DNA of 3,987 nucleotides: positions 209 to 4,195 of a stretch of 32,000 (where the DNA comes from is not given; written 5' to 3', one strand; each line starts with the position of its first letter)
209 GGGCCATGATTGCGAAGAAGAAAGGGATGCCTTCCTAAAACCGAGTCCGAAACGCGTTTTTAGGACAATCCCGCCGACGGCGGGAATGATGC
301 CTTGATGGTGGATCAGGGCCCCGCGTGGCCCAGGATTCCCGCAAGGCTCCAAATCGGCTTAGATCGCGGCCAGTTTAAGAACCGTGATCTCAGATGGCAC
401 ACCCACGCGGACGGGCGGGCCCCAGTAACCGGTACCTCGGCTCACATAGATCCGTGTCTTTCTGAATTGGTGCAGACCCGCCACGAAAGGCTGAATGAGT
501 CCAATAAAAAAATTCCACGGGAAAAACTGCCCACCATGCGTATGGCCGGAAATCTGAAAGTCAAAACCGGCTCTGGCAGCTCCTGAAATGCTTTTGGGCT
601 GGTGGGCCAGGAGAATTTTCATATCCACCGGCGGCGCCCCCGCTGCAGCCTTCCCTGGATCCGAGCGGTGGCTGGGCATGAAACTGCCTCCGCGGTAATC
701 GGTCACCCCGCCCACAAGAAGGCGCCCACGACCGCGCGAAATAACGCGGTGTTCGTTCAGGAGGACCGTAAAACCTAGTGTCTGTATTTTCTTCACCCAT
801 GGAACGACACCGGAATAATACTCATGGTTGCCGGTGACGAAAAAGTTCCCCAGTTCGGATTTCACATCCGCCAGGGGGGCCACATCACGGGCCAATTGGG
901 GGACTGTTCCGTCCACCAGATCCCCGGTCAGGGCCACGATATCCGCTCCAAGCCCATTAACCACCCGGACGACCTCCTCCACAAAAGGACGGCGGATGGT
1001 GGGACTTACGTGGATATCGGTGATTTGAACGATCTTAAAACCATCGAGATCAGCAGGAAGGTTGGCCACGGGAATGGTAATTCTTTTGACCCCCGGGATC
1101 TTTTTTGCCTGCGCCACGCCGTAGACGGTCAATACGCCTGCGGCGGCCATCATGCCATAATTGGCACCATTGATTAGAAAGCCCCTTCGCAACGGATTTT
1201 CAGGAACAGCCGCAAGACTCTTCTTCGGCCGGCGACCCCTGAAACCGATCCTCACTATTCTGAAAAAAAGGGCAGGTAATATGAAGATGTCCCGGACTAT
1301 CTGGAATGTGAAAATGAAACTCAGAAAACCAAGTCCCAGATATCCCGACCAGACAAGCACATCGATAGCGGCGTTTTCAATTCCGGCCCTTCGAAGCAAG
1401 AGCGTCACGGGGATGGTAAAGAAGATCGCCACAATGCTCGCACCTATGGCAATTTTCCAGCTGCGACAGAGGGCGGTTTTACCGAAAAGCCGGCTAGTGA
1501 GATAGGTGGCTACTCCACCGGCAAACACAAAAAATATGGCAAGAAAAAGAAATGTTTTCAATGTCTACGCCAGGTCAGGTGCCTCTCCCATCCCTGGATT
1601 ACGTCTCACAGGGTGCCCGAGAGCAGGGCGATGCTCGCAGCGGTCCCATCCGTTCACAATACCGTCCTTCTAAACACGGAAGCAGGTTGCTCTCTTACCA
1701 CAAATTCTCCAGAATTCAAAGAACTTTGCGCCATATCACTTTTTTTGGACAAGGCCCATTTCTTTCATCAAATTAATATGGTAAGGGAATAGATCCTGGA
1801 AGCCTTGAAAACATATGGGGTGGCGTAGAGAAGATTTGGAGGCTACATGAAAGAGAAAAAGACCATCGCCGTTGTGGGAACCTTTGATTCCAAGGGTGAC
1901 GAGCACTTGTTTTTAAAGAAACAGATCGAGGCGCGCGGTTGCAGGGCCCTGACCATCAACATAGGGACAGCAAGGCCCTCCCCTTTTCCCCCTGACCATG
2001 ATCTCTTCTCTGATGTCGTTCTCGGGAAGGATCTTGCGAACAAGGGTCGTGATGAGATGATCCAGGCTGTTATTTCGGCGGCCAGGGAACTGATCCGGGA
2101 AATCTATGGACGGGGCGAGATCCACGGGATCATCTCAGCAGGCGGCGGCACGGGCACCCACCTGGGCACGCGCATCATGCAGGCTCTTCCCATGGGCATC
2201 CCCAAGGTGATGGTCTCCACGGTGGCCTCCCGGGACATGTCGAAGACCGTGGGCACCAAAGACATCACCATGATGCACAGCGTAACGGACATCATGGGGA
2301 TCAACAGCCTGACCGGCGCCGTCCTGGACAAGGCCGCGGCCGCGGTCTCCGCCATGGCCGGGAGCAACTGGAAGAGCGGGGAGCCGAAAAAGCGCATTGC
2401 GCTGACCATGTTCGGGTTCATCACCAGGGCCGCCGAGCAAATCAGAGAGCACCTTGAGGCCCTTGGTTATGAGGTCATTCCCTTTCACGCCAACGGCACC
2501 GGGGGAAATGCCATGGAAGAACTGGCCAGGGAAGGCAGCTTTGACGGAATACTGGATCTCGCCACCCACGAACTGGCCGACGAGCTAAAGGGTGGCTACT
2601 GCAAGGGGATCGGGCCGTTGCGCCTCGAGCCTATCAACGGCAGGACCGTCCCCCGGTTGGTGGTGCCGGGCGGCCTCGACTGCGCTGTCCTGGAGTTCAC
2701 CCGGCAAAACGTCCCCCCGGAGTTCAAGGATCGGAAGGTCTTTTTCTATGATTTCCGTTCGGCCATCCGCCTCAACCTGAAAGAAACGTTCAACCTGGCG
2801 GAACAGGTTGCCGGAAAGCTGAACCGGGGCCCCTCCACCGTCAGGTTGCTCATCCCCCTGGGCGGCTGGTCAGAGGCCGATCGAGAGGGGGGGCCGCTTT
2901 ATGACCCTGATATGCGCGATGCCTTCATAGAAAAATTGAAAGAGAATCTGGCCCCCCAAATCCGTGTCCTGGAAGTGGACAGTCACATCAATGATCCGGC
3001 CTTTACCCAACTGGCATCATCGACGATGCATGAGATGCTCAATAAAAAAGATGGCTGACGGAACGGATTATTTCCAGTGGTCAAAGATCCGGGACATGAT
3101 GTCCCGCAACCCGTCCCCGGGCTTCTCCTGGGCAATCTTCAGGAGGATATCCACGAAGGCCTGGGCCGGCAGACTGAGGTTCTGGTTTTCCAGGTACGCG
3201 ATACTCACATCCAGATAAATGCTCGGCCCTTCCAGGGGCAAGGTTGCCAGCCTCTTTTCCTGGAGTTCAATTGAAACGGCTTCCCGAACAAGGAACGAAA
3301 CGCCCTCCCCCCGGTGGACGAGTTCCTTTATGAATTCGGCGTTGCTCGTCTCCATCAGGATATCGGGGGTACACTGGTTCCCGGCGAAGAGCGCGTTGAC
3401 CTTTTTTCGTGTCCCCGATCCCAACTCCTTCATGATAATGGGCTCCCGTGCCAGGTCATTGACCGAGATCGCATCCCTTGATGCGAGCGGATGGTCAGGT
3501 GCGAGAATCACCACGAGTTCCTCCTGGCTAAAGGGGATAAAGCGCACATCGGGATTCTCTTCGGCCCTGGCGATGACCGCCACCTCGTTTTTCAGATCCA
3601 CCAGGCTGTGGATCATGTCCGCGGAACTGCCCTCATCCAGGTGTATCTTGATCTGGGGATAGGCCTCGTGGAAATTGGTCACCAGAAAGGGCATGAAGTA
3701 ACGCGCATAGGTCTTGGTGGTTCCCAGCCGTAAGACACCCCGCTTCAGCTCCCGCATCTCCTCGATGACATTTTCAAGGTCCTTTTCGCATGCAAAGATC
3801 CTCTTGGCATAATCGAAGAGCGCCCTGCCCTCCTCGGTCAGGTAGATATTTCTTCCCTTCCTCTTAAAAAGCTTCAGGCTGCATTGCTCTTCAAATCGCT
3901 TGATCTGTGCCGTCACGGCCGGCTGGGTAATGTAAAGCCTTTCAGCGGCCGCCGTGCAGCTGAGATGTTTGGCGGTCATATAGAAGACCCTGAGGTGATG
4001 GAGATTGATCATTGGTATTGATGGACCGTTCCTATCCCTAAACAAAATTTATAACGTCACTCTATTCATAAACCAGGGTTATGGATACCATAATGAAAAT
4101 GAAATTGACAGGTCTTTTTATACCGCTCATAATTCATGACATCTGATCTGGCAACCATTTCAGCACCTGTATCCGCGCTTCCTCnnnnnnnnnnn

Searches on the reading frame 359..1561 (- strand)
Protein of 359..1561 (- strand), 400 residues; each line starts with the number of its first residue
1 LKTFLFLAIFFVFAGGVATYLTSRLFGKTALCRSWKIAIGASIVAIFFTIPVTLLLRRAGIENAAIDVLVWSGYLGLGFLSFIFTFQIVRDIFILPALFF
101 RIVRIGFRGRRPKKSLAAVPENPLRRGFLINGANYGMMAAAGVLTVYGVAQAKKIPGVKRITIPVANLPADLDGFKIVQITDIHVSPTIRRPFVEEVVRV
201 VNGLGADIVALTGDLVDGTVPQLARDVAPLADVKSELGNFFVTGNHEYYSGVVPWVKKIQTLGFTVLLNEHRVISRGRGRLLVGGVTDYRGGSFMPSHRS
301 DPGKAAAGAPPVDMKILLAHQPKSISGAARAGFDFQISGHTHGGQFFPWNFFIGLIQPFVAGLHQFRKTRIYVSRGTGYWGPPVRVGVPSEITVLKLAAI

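Call 6: search_protein_families(library=pfam, proteins=[window:359-1561:-], max_evalue=0.001)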
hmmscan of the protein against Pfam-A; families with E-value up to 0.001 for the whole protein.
window:359-1561:- (400 aa): 1 family
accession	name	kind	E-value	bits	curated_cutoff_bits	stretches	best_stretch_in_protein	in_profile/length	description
PF00149.33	Metallophos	-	2.1e-10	41.8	21.5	1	175-343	1-190/191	Calcineurin-like phosphoesterase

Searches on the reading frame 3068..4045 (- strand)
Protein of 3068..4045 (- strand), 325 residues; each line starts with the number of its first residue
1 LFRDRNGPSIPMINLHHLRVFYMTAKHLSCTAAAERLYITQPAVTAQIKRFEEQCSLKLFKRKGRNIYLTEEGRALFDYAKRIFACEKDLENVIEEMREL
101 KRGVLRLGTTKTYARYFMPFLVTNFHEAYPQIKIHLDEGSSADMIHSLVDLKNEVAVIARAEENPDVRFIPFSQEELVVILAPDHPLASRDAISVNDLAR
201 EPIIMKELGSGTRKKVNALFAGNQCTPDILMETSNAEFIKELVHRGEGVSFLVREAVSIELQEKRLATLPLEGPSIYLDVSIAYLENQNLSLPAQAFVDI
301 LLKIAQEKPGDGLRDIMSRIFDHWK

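Call 6: search_protein_families(library=pfam, proteins=[window:3068-4045:-], max_evalue=0.001)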
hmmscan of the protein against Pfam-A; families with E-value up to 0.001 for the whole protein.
window:3068-4045:- (325 aa): 2 families
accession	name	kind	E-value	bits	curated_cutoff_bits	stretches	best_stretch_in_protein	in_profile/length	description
PF03466.25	LysR_substrate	-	1.5e-49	168.7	28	1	99-303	2-206/209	LysR substrate binding domain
PF00126.33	HTH_1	-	6.9e-20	71.2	26.6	1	15-74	1-60/60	Bacterial regulatory helix-turn-helix protein, lysR family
